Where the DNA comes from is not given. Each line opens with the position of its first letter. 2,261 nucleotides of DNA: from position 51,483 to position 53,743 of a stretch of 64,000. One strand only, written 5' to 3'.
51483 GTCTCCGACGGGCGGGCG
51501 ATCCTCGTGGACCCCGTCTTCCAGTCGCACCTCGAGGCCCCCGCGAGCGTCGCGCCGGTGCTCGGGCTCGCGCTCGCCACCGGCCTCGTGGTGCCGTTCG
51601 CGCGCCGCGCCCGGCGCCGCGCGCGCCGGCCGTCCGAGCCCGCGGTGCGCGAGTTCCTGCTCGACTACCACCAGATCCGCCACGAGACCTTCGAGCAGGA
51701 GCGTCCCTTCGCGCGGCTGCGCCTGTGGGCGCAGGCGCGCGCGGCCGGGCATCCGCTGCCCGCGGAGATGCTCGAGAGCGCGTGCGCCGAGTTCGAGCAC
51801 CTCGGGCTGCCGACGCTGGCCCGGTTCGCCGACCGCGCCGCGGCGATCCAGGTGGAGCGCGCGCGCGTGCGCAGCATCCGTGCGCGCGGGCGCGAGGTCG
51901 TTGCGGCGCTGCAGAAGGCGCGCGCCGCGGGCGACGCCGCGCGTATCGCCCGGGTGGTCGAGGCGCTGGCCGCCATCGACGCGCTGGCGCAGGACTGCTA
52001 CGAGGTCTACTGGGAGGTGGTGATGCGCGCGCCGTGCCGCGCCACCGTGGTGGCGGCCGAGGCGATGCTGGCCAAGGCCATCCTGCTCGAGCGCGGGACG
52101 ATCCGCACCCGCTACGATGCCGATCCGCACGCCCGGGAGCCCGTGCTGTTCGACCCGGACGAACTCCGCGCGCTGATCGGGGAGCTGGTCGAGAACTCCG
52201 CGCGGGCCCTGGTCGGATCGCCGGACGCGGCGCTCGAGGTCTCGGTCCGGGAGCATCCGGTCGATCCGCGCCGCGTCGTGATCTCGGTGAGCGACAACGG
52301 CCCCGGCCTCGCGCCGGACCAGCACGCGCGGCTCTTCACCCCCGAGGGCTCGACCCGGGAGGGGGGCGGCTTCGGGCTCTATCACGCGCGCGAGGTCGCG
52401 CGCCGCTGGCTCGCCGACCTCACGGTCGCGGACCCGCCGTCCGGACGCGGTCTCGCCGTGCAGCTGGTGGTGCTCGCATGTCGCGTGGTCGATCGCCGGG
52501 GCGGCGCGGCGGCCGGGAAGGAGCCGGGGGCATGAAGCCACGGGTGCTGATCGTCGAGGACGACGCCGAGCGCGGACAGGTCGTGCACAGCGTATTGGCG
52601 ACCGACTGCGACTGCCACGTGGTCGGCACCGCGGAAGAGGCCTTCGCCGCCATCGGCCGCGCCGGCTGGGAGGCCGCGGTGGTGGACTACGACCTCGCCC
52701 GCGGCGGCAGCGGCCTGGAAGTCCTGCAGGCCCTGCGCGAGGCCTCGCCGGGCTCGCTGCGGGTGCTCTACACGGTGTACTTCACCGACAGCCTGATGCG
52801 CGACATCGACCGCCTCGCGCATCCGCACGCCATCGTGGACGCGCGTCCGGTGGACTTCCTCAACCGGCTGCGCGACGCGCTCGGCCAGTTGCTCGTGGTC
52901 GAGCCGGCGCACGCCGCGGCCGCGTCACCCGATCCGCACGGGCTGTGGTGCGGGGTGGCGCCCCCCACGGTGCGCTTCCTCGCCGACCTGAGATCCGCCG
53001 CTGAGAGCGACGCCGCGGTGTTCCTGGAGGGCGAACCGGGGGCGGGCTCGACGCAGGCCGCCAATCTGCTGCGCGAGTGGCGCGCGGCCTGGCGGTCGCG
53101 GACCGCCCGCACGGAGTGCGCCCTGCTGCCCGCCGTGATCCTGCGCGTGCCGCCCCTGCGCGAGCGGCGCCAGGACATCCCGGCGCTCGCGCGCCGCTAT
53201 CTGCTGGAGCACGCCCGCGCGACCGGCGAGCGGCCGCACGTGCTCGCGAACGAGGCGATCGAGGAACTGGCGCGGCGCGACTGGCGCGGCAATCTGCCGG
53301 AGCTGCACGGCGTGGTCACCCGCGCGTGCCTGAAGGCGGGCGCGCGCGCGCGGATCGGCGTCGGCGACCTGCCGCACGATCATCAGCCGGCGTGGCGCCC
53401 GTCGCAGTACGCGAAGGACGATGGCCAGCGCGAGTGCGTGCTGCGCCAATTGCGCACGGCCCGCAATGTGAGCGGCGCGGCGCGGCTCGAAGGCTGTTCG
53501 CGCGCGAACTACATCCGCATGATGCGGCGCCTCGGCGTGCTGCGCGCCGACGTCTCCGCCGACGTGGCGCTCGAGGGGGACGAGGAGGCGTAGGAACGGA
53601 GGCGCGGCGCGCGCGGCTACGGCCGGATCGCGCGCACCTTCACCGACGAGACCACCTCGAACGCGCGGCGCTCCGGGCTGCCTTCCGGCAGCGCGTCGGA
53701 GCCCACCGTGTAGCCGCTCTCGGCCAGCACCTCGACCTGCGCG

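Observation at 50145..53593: Atypical two-component-like pair: beta-propeller (FG-GAP/VCBS-like) sensor lacking an H-box, paired with an NtrC-like regulator whose AAA+ core is degenerate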

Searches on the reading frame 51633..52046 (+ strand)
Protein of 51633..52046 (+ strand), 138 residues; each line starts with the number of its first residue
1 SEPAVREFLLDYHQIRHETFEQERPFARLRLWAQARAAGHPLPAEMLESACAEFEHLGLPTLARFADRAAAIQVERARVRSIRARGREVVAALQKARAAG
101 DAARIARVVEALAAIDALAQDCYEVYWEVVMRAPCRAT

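Call 51: search_protein_representatives(alignment_id=A4)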
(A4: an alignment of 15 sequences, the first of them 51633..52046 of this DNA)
Query: 15 sequences, 138 profile positions. Proteins with E-value up to 0.001 (for the whole library): 27; up to 1e-10: 18; up to 1e-30: 11. The best 27 are listed.
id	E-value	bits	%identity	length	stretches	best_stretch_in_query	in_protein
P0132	7.9e-58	211.0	-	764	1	1-137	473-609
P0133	2.4e-56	206.2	-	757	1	1-138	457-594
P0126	6.5e-56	204.8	-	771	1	1-137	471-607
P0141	9.0e-55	201.1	-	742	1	1-138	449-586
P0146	1.2e-54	200.7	-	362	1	1-137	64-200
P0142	1.0e-45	171.7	-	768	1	1-137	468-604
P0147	6.8e-43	162.6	-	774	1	2-137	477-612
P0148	6.9e-36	139.9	-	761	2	4-138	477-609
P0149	4.3e-35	137.3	-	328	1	2-137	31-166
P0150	3.7e-33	131.0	-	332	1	2-137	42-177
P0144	1.6e-31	125.8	-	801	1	1-136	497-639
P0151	1.6e-30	122.5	-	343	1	5-137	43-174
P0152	6.0e-30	120.7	-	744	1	3-138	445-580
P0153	9.2e-30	120.0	-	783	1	3-137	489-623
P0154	1.1e-26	110.1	-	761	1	2-137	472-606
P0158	2.8e-09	53.7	-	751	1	2-132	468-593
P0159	3.5e-09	53.4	-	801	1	3-136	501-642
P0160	4.5e-09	53.0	-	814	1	3-136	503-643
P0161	1.5e-08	51.3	-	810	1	6-134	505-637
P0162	1.5e-06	44.9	-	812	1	5-128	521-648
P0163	5.8e-06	43.0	-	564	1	6-136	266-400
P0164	1.4e-04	38.5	-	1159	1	5-129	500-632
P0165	1.8e-04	38.1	-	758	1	7-136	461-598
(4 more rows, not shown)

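Call 53: search_protein_families(library=pfam, proteins=[P0147, P0153, P0158, P0159, P0160, P0161, P0162, P0163, P0164, P0165], max_evalue=0.01)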
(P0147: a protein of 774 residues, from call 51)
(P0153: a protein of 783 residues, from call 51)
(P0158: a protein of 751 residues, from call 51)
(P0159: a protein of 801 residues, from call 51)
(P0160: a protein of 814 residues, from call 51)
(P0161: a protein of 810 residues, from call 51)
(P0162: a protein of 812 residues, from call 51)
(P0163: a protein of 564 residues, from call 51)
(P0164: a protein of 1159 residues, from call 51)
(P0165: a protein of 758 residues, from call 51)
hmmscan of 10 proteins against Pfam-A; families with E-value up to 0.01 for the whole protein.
P0147 (774 aa): 3 families
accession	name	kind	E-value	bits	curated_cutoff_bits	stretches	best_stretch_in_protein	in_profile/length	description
PF02518.31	HATPase_c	-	3.5e-17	63.3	26.4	1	649-756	2-108/111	Histidine kinase-, DNA gyrase B-, and HSP90-like ATPase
PF13581.12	HATPase_c_2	-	3.5e-05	24.3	27.4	1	651-732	30-110/127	Histidine kinase-like ATPase domain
PF13517.12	FG-GAP_3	-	0.0092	17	26.9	0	198-224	34-60/61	FG-GAP-like repeat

P0153 (783 aa): 4 families
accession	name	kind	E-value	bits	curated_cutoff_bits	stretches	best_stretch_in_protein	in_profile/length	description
PF02518.31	HATPase_c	-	3.9e-14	53.5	26.4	1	660-767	2-108/111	Histidine kinase-, DNA gyrase B-, and HSP90-like ATPase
PF13517.12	FG-GAP_3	-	3.5e-08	34.4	26.9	1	186-209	38-61/61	FG-GAP-like repeat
PF01839.29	FG-GAP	-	5.8e-06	26.5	22.1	1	193-209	4-20/37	FG-GAP repeat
PF14501.12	HATPase_c_5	-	0.0073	16.6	22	0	663-752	5-89/102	GHKL domain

P0158 (751 aa): 2 families
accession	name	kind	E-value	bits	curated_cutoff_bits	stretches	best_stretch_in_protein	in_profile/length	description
PF02518.31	HATPase_c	-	8.5e-21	74.9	26.4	1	635-740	2-108/111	Histidine kinase-, DNA gyrase B-, and HSP90-like ATPase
PF13581.12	HATPase_c_2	-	0.00021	21.7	27.4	1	637-717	30-109/127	Histidine kinase-like ATPase domain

P0159 (801 aa): 5 families
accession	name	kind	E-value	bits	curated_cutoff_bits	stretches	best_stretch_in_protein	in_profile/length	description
PF02518.31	HATPase_c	-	1.2e-16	61.5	26.4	1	686-792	2-110/111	Histidine kinase-, DNA gyrase B-, and HSP90-like ATPase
PF23727.1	Beta-prop_FAM234A_B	-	1.1e-06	27.9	26.4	1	274-335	106-169/467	FAM234A/B beta-propeller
PF13517.12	FG-GAP_3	-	1.4e-06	29.2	26.9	0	295-310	46-61/61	FG-GAP-like repeat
PF01839.29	FG-GAP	-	9.1e-05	22.7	22.1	0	295-323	5-35/37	FG-GAP repeat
PF13360.13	PQQ_2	-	0.00023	21.4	27.6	1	182-333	26-141/233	Outer membrane protein assembly factor BamB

P0160 (814 aa): 5 families
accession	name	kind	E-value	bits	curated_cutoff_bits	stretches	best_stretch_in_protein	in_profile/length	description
PF02518.31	HATPase_c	-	1.7e-18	67.5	26.4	1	689-794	2-109/111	Histidine kinase-, DNA gyrase B-, and HSP90-like ATPase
PF13517.12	FG-GAP_3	-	1.7e-11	45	26.9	1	242-314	1-60/61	FG-GAP-like repeat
PF01839.29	FG-GAP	-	3e-08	33.8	22.1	0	74-91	8-25/37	FG-GAP repeat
PF23727.1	Beta-prop_FAM234A_B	-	0.0076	15.2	26.4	0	281-342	108-171/467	FAM234A/B beta-propeller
PF13360.13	PQQ_2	-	0.009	16.1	27.6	0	199-312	76-168/233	Outer membrane protein assembly factor BamB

P0161 (810 aa): 5 families
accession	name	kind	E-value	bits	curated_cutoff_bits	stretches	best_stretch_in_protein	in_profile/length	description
PF02518.31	HATPase_c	-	2.9e-16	60.3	26.4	1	684-791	1-110/111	Histidine kinase-, DNA gyrase B-, and HSP90-like ATPase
PF13517.12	FG-GAP_3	-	4e-09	37.4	26.9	1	237-311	1-61/61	FG-GAP-like repeat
PF01839.29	FG-GAP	-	5.2e-06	26.7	22.1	0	293-313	2-22/37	FG-GAP repeat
PF13360.13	PQQ_2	-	0.00098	19.3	27.6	1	149-334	8-141/233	Outer membrane protein assembly factor BamB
PF14501.12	HATPase_c_5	-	0.0069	16.7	22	0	687-773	4-88/102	GHKL domain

P0162 (812 aa): 5 families
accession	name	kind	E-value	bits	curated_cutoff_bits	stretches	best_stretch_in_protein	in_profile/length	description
PF02518.31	HATPase_c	-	2.8e-20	73.3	26.4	1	702-807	2-109/111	Histidine kinase-, DNA gyrase B-, and HSP90-like ATPase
PF13517.12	FG-GAP_3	-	5.6e-15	56.1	26.9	1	256-328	1-60/61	FG-GAP-like repeat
PF01839.29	FG-GAP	-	3.1e-10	40.2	22.1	1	311-331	2-22/37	FG-GAP repeat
PF21348.3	RGL11_C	-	0.0061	15.8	27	0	254-296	240-284/490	Rhamnogalacturonan lyase family 11, C-terminal domain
PF15907.11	Itfg2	-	0.0065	16.2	27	0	253-269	79-95/330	Integrin-alpha FG-GAP repeat-containing protein 2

P0163 (564 aa): 2 families
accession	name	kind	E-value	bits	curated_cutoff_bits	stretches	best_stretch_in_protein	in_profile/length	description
PF02518.31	HATPase_c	-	2.9e-16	60.3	26.4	1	446-548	2-106/111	Histidine kinase-, DNA gyrase B-, and HSP90-like ATPase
PF13517.12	FG-GAP_3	-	6.6e-06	27.1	26.9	1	17-63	13-61/61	FG-GAP-like repeat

P0164 (1159 aa): 9 families
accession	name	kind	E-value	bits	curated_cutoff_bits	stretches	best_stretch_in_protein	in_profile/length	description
PF02518.31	HATPase_c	-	1.6e-16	61.1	26.4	1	685-789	2-108/111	Histidine kinase-, DNA gyrase B-, and HSP90-like ATPase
PF13517.12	FG-GAP_3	-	6.4e-11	43.1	26.9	0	203-245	16-60/61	FG-GAP-like repeat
PF01839.29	FG-GAP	-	1.8e-08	34.5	22.1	0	987-1016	5-34/37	FG-GAP repeat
PF13360.13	PQQ_2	-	6.2e-07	29.7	27.6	1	206-374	5-139/233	Outer membrane protein assembly factor BamB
PF15907.11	Itfg2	-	2.4e-06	27.5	27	0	375-414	63-102/330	Integrin-alpha FG-GAP repeat-containing protein 2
PF21348.3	RGL11_C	-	1e-05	25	27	1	231-309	27-107/490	Rhamnogalacturonan lyase family 11, C-terminal domain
PF25292.1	Beta-prop_CGLA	-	1.9e-05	24.7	26.8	0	983-1006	30-53/316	Lambda-carrageenase beta-propeller domain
PF16743.10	PliI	-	0.0029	17.7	27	0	981-1004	56-79/123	Periplasmic lysozyme inhibitor of I-type lysozyme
PF14783.12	BBS2_Mid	-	0.0092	16.5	27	0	295-404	4-97/108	Ciliary BBSome complex subunit 2, middle region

P0165 (758 aa): 7 families
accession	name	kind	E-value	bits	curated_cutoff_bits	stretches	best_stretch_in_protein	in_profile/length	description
PF02518.31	HATPase_c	-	1.1e-15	58.4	26.4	1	645-749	2-108/111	Histidine kinase-, DNA gyrase B-, and HSP90-like ATPase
PF13517.12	FG-GAP_3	-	5.9e-15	56.1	26.9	1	188-261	1-61/61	FG-GAP-like repeat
PF01839.29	FG-GAP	-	8.1e-10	38.8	22.1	1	14-30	3-19/37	FG-GAP repeat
PF23727.1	Beta-prop_FAM234A_B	-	6.6e-09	35.2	26.4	0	228-293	109-176/467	FAM234A/B beta-propeller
PF13360.13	PQQ_2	-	0.00016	21.9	27.6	1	149-304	76-202/233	Outer membrane protein assembly factor BamB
PF21348.3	RGL11_C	-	0.0032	16.8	27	0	185-302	28-138/490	Rhamnogalacturonan lyase family 11, C-terminal domain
PF14501.12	HATPase_c_5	-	0.0042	17.4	22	1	647-735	4-90/102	GHKL domain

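Call 75: search_protein_families(library=pfam, proteins=[window:51633-52046:+], max_evalue=10)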
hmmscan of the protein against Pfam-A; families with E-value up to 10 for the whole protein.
seq(138 aa): 2 families
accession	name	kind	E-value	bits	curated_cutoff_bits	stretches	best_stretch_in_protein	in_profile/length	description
PF25386.1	Chromo_SEND1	-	0.0055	17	27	2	120-129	15-24/55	Single-strand DNA endonuclease 1, chromo domain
PF06476.17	DUF1090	-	0.12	12.8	24.4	1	83-117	19-53/110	Protein of unknown function (DUF1090)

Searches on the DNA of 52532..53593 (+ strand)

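Call 56: search_rna_families(sources=[L016, L017, L018, L102, L103, L001, L101], threshold=gathering)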
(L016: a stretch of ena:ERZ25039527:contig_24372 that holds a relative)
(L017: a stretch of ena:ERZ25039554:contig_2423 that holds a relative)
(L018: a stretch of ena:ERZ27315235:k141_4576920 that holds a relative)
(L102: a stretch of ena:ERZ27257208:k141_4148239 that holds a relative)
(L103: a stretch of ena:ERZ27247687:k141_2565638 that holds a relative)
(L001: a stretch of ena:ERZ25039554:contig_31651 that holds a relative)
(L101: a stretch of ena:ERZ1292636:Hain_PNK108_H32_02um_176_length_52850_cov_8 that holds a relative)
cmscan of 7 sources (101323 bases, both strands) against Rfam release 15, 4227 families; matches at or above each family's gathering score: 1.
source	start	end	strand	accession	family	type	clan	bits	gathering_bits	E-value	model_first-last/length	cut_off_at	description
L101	8809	8912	+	RF00059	TPP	Cis-reg; riboswitch;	-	69.2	54.3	2.5e-11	1-105/105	no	TPP riboswitch aptamer (THI element)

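Call 67: build_rna_model(alignment_id=A7, structure=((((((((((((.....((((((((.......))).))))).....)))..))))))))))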
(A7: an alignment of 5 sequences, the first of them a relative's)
Model R1 built from alignment A7 (5 sequences, 60 columns); structure: as given.
model positions 60; base pairs 20; branch points 0; effective number of sequences 1.97; information 0.931 bits per position. Calibrated on 0.2 Mb of random sequence (short: E-values are rough).
structure used (alignment columns):
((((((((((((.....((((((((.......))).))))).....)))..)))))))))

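Call 68: search_with_rna_model(model_id=R1, sources=[window, L001, L003, L004, L007, L008, L009, L010, L011, L012, L013, L014, L015, L016, L017, L018, L099, L101, L102, L103], max_evalue=1, make_alignment=true)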
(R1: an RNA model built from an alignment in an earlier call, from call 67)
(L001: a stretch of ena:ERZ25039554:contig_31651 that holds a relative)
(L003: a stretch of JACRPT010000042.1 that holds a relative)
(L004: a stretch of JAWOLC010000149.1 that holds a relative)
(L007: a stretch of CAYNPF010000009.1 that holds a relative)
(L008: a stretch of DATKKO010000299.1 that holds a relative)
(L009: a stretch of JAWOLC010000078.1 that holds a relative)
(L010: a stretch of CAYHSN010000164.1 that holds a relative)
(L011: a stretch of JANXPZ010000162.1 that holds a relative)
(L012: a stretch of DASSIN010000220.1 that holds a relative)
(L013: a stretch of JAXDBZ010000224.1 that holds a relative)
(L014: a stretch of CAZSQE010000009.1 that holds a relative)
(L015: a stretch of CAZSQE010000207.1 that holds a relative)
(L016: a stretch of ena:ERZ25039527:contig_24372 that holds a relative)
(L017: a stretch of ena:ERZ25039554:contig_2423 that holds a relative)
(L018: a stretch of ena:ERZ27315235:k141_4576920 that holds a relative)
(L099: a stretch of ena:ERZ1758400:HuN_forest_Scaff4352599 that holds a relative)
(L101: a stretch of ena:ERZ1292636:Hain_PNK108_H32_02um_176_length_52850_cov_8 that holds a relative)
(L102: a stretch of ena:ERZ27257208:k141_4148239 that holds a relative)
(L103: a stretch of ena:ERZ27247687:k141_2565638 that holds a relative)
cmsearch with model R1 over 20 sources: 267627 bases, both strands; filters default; matches with E-value up to 1: 15.
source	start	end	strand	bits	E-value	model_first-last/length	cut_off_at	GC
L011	4573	4632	+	89.1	4.6e-14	1-60/60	no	0.77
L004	1758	1817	+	88.4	6.1e-14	1-60/60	no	0.77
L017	7523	7582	+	88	7.4e-14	1-60/60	no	0.73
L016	7574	7633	+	87.4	9.5e-14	1-60/60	no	0.75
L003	2466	2525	+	86.2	1.6e-13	1-60/60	no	0.77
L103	5436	5495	+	78.6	4.4e-12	1-60/60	no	0.8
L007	4620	4678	+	75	2.2e-11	1-60/60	no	0.75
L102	5545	5603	+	65.6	1.3e-09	1-60/60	no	0.78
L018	7598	7656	+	61.3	8.7e-09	1-60/60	no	0.76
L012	1250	1309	+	60.6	1.2e-08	1-60/60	no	0.77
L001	3491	3548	+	41.4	5.3e-05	1-60/60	no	0.71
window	50019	50076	+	35.8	0.0006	1-60/60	no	0.72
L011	4573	4632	-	26.6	0.035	1-60/60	no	0.77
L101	1308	1367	+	26.1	0.043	1-60/60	no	0.83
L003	2466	2525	-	22.2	0.24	1-60/60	no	0.77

Alignment A8: 15 matches aligned to the model, 77 columns, each read 5' to 3' on its own strand. Consensus structure (alignment columns), stored with it:
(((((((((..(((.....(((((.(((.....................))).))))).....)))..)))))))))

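Call 69: search_with_rna_model(model_id=R1, sources=[window, L001, L003, L004, L007, L011, L012, L016, L017, L018, L102, L103], max_evalue=0.001, make_alignment=true, show_alignments=0)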
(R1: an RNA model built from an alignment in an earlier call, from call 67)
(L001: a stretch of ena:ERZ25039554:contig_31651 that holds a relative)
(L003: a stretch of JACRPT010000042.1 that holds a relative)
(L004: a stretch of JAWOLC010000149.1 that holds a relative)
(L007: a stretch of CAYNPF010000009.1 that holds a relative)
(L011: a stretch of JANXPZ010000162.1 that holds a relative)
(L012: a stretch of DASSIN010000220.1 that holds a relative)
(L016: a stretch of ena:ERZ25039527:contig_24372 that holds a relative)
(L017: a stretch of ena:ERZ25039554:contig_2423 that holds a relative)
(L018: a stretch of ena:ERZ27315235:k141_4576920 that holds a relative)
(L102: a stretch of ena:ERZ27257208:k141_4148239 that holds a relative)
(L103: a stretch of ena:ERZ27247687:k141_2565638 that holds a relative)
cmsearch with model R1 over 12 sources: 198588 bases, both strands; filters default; matches with E-value up to 0.001: 12.
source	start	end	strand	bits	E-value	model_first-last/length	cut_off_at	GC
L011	4573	4632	+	89.1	3.4e-14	1-60/60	no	0.77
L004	1758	1817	+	88.4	4.5e-14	1-60/60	no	0.77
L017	7523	7582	+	88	5.5e-14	1-60/60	no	0.73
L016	7574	7633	+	87.4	7.1e-14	1-60/60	no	0.75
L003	2466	2525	+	86.2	1.2e-13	1-60/60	no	0.77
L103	5436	5495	+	78.6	3.3e-12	1-60/60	no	0.8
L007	4620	4678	+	75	1.6e-11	1-60/60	no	0.75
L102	5545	5603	+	65.6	9.9e-10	1-60/60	no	0.78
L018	7598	7656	+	61.3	6.4e-09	1-60/60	no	0.76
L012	1250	1309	+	60.6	8.6e-09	1-60/60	no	0.77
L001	3491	3548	+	41.4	3.9e-05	1-60/60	no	0.71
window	50019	50076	+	35.8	0.00045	1-60/60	no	0.72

Alignment A9: 12 matches aligned to the model, 60 columns, each read 5' to 3' on its own strand. Consensus structure (alignment columns), stored with it:
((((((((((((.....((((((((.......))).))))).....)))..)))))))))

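Call 78: search_with_rna_model(model_id=R1, sources=[L104, L105, L099, L009, L008, L010], max_evalue=1, filters=off)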
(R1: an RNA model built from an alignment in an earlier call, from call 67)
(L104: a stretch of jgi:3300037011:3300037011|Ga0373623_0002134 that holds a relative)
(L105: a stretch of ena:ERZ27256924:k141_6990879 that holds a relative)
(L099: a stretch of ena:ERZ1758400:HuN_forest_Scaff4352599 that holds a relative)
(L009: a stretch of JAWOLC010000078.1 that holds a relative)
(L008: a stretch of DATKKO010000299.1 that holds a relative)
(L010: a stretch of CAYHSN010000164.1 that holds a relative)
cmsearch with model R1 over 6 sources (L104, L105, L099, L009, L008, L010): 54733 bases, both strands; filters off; matches with E-value up to 1: 11.
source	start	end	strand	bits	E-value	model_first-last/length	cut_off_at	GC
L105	540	599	+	89.1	9.3e-15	1-60/60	no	0.77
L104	4326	4384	+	58.9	5e-09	1-60/60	no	0.71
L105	540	599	-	26.6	0.0071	1-60/60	no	0.77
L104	4326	4384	-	26.2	0.0083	1-60/60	no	0.71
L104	2771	2800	-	19.6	0.15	1-60/60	no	0.83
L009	828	862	+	16.9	0.49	1-60/60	no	0.89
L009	10704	10764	+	16.3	0.65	1-60/60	no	0.72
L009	7083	7145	+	16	0.74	1-60/60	no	0.78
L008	5875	5898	+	15.6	0.87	1-60/60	no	0.92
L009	6098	6118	+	15.6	0.89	1-60/60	no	0.76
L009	6183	6209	-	15.4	0.95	1-60/60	no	0.78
